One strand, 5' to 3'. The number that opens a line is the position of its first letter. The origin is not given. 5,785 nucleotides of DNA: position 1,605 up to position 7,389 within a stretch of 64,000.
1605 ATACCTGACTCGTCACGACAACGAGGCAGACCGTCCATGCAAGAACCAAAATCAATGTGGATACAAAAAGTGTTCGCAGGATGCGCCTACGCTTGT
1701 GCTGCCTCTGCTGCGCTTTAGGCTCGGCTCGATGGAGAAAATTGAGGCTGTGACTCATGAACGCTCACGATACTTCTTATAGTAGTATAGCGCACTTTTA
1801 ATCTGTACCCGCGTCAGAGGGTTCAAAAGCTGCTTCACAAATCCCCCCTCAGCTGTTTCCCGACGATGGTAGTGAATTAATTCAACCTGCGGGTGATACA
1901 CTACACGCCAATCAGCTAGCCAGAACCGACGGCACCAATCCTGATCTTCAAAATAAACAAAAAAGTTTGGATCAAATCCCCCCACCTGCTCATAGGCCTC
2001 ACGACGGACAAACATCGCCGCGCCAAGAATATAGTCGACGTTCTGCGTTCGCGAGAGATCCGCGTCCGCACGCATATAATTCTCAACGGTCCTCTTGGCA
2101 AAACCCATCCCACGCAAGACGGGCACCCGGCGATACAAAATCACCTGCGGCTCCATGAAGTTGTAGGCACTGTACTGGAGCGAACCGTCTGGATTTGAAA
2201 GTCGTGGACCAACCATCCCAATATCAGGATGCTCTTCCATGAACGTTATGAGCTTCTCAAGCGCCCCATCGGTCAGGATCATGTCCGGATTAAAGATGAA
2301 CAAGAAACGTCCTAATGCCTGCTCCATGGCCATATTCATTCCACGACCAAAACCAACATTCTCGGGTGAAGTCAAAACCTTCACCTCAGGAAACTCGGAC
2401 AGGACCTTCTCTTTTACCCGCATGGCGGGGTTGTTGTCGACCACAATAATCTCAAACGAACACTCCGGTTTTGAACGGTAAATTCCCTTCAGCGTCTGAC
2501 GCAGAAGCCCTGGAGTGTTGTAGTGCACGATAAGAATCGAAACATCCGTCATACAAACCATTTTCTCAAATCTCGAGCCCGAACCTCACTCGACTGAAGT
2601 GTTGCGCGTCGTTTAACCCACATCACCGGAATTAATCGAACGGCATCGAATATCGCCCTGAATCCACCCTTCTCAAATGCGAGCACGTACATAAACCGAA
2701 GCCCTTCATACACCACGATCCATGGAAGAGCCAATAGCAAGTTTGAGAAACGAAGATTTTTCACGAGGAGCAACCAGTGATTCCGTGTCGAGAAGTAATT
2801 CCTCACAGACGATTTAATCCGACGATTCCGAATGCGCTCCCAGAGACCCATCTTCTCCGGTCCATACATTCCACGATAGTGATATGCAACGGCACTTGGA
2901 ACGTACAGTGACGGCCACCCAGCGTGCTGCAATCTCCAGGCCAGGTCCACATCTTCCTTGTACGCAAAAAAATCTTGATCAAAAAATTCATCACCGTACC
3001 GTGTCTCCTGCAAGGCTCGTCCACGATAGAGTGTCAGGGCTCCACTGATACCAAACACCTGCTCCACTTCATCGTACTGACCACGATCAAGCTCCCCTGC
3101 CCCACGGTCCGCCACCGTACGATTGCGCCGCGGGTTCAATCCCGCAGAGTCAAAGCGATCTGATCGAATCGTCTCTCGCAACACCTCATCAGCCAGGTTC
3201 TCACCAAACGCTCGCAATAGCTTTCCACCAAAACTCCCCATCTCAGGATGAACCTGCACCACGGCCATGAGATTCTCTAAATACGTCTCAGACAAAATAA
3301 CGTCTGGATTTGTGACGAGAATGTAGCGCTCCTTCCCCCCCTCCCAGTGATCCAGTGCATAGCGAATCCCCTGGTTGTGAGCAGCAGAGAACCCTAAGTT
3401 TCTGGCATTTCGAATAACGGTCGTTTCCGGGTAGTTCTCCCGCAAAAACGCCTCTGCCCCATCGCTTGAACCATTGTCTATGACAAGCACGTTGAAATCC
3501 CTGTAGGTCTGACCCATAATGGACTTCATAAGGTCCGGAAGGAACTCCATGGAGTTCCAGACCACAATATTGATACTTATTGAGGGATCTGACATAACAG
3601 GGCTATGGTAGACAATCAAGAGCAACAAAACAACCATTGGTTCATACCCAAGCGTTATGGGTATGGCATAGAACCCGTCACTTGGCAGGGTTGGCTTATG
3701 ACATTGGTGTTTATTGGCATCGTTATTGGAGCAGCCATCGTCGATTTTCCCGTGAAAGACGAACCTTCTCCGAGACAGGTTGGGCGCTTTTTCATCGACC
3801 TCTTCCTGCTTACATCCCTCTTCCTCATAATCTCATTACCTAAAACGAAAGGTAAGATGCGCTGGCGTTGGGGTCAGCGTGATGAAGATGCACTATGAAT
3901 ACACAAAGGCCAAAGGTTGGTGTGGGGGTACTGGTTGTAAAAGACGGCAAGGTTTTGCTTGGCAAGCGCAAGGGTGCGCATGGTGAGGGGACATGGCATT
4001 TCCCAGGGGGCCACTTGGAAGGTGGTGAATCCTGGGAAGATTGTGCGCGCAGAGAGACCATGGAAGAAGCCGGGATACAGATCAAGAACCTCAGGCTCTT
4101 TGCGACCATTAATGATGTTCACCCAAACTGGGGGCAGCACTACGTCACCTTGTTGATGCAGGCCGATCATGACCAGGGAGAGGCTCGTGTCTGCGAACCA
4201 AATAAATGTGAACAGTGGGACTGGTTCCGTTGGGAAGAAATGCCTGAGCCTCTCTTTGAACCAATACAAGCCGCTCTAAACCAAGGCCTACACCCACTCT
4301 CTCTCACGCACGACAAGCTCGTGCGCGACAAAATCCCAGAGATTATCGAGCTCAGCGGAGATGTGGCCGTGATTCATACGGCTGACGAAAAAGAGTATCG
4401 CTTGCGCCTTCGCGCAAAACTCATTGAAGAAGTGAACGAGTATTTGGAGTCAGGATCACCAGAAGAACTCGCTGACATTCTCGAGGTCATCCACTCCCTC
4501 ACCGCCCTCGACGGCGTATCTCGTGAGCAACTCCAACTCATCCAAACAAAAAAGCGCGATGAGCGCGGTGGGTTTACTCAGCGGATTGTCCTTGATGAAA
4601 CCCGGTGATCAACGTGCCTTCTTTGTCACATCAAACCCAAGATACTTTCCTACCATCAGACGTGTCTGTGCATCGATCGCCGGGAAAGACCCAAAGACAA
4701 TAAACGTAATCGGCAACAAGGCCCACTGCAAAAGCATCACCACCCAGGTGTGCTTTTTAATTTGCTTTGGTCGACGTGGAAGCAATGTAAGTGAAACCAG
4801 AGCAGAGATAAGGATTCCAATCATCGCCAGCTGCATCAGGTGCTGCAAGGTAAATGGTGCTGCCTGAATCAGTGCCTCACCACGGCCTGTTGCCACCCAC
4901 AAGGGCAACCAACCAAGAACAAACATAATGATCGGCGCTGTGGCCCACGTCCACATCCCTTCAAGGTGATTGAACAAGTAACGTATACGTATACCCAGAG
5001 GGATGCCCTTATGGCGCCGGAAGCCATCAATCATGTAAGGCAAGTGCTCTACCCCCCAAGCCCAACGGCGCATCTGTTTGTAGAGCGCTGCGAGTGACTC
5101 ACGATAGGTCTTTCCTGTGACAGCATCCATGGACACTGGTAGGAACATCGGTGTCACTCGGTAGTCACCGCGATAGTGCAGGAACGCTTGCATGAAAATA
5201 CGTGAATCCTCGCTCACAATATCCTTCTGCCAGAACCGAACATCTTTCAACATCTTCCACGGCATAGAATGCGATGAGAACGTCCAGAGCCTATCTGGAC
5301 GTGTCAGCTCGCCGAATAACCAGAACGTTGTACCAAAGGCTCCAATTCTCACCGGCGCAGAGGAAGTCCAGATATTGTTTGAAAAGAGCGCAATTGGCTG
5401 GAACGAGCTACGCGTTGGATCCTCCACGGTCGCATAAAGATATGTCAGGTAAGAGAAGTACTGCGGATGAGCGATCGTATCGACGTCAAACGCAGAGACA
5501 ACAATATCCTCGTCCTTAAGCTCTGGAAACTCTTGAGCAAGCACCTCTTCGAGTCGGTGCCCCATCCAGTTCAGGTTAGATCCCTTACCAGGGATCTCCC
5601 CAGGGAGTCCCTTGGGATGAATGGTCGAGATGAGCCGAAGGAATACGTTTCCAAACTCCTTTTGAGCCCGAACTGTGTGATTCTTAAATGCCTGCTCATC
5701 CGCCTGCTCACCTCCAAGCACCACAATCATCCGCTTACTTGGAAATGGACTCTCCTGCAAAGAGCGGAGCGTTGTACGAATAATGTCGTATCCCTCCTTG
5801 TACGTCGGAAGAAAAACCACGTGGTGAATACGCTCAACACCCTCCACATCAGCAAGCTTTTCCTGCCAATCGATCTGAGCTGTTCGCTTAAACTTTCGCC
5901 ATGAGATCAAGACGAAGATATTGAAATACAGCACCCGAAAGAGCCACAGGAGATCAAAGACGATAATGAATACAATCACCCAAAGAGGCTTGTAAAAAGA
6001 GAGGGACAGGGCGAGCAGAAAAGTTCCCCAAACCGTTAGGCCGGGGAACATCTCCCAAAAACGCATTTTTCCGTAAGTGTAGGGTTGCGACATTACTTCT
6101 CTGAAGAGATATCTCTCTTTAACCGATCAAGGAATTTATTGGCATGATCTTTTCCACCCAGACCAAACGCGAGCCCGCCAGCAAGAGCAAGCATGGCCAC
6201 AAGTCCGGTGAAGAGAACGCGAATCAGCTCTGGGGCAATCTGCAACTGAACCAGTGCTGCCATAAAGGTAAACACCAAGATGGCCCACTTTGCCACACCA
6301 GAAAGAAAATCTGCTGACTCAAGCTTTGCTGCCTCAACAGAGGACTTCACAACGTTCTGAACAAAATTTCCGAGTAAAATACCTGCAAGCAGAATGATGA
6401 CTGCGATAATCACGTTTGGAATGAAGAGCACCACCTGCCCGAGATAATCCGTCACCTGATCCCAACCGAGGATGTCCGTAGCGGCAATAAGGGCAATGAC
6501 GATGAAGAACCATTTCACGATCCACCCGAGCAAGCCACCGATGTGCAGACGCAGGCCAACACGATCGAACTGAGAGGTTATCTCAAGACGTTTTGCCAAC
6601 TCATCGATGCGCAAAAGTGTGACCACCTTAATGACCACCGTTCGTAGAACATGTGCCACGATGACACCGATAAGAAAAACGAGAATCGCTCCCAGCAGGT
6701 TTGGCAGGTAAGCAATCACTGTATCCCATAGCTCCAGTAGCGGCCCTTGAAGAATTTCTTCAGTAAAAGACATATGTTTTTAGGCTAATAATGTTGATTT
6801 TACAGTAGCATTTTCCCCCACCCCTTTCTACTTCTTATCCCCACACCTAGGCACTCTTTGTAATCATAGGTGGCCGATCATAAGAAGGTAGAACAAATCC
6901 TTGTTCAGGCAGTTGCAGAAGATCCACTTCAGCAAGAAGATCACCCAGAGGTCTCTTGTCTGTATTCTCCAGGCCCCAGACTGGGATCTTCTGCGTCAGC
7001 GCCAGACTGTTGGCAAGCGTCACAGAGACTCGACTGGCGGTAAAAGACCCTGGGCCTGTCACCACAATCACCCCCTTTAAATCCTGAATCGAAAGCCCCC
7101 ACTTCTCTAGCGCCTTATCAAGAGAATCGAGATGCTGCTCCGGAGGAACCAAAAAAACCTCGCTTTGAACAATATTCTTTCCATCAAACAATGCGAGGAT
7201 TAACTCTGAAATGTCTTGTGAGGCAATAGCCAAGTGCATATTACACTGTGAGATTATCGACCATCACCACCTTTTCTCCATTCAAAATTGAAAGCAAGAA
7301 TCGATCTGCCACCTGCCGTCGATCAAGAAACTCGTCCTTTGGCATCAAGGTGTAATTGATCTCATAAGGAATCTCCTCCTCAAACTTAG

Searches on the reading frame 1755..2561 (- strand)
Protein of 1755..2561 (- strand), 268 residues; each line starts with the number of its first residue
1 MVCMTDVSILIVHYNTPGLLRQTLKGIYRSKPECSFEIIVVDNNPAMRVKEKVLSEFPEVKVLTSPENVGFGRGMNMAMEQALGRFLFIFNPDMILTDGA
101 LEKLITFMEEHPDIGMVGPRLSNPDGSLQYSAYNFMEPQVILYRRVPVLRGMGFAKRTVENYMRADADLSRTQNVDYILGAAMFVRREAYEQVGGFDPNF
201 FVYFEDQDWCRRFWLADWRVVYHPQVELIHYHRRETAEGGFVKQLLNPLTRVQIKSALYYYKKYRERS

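Call 63: search_protein_families(library=pfam, proteins=[window:1755-2561:-], max_evalue=0.001)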
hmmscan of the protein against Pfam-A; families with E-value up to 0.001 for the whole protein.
window:1755-2561:- (268 aa): 7 families
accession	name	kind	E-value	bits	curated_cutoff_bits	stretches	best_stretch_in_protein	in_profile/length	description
PF00535.33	Glycos_transf_2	-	6.4e-22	78.7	23.3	1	8-193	1-167/168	Glycosyl transferase family 2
PF13641.12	Glyco_tranf_2_3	-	4.9e-19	69.7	27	1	7-237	3-218/230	Glycosyltransferase like family 2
PF13632.12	Glyco_trans_2_3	-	3.8e-07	30.6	27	1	133-230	28-122/198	Glycosyl transferase family group 2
PF13506.12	Glyco_transf_21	-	0.00012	22.1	21.7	0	154-226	84-150/174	Glycosyl transferase family 21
PF10111.15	Glyco_tranf_2_2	-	0.00012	22.1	27.3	1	35-268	29-254/276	Glycosyltransferase like family 2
PF02709.20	Glyco_transf_7C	-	0.00012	22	23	1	174-225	15-67/78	N-terminal domain of galactosyltransferase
PF13712.12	Glyco_tranf_2_5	-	0.00032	20.9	27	0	72-227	42-184/210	Glycosyltransferase like family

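Call 67: find_encoding_contigs(protein=window:1755-2561:-, flank=10000, max_places=2)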
Protein window:1755-2561:- (268 aa): no gene with exactly this product is on record in the collection.

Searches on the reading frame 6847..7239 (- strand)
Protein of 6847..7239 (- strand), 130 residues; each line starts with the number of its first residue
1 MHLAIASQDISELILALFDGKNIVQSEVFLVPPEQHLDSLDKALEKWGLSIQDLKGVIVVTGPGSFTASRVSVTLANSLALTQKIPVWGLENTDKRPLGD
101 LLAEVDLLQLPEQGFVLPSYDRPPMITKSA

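Call 63: search_protein_families(library=pfam, proteins=[window:6847-7239:-], max_evalue=0.001)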
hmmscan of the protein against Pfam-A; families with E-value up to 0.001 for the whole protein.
window:6847-7239:- (130 aa): 1 family
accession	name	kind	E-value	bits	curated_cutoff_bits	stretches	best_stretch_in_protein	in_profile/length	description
PF00814.31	TsaD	-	2.2e-10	41.1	24.8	1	37-91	34-88/264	tRNA N6-adenosine threonylcarbamoyltransferase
